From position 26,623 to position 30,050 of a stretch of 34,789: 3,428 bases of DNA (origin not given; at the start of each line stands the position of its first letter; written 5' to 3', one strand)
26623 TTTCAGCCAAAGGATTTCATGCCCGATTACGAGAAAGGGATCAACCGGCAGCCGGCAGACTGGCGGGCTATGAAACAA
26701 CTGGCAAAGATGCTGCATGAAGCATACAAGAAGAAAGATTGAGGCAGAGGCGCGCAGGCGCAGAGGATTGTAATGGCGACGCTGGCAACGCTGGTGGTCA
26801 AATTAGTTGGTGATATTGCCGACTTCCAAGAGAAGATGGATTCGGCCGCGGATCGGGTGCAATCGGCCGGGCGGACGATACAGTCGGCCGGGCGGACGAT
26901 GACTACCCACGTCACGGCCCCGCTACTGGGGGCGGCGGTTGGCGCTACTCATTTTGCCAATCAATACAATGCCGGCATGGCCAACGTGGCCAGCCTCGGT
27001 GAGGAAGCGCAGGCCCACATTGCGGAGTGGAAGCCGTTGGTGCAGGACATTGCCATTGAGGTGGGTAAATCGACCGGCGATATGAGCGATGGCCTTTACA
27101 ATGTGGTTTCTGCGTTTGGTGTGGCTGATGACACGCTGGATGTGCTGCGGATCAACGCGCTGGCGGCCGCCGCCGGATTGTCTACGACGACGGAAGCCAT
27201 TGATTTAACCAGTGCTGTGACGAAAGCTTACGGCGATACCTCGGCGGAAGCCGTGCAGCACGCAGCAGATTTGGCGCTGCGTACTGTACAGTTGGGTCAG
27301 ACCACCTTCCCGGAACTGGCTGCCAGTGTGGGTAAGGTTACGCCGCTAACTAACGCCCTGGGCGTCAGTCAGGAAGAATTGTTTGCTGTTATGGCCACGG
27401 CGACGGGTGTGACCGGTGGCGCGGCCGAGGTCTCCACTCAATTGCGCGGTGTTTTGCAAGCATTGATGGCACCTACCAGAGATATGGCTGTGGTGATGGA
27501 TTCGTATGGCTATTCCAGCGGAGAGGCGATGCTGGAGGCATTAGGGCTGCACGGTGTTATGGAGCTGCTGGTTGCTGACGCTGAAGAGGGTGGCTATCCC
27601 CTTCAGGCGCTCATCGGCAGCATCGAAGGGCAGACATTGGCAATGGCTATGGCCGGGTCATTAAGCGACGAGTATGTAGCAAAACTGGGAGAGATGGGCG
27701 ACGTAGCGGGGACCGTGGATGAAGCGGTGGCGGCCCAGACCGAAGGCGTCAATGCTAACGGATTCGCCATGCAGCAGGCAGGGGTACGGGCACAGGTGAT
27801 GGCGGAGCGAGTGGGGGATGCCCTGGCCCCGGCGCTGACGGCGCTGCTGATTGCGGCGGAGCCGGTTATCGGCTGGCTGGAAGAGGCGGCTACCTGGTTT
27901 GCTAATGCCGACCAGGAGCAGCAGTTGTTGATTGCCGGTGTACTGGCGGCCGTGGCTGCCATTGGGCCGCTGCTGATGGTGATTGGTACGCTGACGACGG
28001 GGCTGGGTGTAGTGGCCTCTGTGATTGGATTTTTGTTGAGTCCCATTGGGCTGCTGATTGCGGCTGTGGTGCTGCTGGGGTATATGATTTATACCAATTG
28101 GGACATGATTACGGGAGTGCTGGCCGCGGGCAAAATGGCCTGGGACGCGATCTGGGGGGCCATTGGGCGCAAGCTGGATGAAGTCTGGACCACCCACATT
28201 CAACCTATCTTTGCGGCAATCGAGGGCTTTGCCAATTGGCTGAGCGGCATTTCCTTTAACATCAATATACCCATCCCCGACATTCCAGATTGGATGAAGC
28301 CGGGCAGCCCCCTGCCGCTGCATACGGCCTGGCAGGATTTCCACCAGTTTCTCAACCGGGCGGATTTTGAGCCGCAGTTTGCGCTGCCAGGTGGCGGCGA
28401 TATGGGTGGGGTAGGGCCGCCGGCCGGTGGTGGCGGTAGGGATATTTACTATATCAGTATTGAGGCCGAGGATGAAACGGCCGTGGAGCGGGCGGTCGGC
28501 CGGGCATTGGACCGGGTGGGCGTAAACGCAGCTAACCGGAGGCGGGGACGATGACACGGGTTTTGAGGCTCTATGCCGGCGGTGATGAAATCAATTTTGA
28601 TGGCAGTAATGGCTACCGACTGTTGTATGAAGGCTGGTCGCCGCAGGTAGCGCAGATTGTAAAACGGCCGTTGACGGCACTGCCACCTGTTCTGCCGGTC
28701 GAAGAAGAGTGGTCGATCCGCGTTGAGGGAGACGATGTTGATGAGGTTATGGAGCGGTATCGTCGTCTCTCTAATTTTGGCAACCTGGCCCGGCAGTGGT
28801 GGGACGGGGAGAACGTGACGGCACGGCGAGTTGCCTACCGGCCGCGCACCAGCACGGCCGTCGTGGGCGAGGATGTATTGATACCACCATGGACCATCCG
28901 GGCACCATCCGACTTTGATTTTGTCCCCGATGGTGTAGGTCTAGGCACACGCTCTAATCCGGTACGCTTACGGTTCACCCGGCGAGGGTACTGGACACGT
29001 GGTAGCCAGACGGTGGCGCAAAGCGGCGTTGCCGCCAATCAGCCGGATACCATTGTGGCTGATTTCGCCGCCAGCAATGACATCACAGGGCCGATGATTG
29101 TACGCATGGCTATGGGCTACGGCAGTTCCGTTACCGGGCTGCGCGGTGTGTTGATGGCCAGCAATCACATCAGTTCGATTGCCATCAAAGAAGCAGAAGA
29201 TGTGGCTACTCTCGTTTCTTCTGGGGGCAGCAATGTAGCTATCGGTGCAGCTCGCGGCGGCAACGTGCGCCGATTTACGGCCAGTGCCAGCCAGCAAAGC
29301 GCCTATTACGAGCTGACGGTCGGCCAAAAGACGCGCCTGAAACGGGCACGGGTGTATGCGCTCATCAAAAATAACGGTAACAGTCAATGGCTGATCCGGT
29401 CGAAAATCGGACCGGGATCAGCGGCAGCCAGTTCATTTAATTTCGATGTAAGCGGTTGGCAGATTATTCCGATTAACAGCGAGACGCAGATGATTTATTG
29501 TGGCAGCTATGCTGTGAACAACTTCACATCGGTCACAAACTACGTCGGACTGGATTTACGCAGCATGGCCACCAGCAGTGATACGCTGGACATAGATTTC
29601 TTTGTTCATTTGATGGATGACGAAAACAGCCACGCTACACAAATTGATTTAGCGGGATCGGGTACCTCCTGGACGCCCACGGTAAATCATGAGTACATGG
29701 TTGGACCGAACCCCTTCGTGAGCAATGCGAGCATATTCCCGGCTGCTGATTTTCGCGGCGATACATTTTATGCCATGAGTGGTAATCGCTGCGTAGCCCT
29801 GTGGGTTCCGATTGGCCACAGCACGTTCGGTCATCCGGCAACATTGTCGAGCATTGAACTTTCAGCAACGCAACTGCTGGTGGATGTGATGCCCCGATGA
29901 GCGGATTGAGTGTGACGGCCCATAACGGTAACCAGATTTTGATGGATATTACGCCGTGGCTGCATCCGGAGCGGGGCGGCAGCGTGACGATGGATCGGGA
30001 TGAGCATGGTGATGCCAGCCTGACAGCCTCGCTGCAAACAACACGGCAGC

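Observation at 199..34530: Highly iterated palindrome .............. (core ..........) saturates the genome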

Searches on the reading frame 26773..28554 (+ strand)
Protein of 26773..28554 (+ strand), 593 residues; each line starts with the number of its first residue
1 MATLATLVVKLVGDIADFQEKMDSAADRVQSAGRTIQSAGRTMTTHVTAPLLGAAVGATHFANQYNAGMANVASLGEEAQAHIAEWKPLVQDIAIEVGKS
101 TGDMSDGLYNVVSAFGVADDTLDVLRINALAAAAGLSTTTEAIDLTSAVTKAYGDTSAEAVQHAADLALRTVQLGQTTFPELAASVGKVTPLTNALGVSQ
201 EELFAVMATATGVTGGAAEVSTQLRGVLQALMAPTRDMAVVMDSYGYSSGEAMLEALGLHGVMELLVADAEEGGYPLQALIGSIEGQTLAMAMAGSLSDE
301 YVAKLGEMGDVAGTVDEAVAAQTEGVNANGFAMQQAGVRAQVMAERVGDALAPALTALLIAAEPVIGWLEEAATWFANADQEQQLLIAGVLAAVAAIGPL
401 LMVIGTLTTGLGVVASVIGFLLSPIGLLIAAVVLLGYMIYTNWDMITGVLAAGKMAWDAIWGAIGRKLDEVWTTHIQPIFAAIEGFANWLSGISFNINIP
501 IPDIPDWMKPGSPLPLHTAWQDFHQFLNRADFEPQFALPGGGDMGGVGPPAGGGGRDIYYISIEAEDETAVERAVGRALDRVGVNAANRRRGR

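Call 7: search_protein_families(library=phrogs, proteins=[window:26773-28554:+], max_evalue=0.001)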
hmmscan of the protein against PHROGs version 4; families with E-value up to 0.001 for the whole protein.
window:26773-28554:+ (593 aa): 18 families
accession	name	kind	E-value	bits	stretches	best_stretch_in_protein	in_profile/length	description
phrog_991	-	tail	2.9e-56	191.9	1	16-491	230-711/1966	tail length tape measure protein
phrog_28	-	tail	1.5e-46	160.5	1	16-591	196-767/1228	tail length tape measure protein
phrog_1533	-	tail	5.1e-42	144.6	1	14-442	204-671/1688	tail length tape measure protein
phrog_1272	-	tail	1.4e-30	106.9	1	19-476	216-702/1606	tail length tape measure protein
phrog_4704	-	tail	1.1e-29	104.7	1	16-424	173-572/625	tail length tape measure protein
phrog_1293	-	tail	1.6e-28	100.2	1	12-430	132-557/1424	tail length tape measure protein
phrog_167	-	tail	6.4e-24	84.8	1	17-453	246-616/1555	tail length tape measure protein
phrog_23013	-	tail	1.5e-22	80.2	1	24-418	98-487/1379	tail length tape measure protein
phrog_36688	-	tail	6.9e-19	67.8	1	23-471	29-483/1600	tail length tape measure protein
phrog_5448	-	tail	3.3e-11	41.8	1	176-441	414-679/3103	tail length tape measure protein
phrog_28775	-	tail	1.5e-09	37.4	1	61-418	57-408/1303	tail length tape measure protein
phrog_4200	-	tail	1.5e-08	34.6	1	345-480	133-294/732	tail length tape measure protein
phrog_5218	-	unknown function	1.6e-08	34.1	2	12-249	179-417/1599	-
phrog_17727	-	tail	8.8e-07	29.3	1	297-458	102-247/443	tail length tape measure protein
phrog_17321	-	unknown function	6.8e-06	24.7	1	343-416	445-518/1484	-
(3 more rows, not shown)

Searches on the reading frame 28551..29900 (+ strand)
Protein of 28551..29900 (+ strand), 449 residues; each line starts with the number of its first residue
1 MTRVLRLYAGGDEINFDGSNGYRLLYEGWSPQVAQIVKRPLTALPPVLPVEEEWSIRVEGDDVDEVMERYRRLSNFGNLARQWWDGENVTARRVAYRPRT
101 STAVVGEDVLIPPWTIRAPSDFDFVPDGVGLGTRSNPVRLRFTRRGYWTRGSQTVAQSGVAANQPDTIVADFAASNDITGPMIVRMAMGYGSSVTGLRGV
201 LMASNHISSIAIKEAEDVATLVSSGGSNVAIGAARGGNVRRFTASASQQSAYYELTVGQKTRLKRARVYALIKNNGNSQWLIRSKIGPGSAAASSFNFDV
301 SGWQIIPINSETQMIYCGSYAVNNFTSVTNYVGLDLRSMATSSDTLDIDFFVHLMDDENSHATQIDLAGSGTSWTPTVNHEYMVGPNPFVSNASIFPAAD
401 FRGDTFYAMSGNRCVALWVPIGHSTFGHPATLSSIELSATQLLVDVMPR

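Call 7: search_protein_families(library=phrogs, proteins=[window:28551-29900:+], max_evalue=0.001)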
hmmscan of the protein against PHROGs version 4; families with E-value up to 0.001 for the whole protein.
window:28551-29900:+ (449 aa): 0 families

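Call 42: find_encoding_contigs(protein=window:28551-29900:+, flank=10000, max_places=4)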
Protein window:28551-29900:+ (449 aa): no gene with exactly this product is on record in the collection.
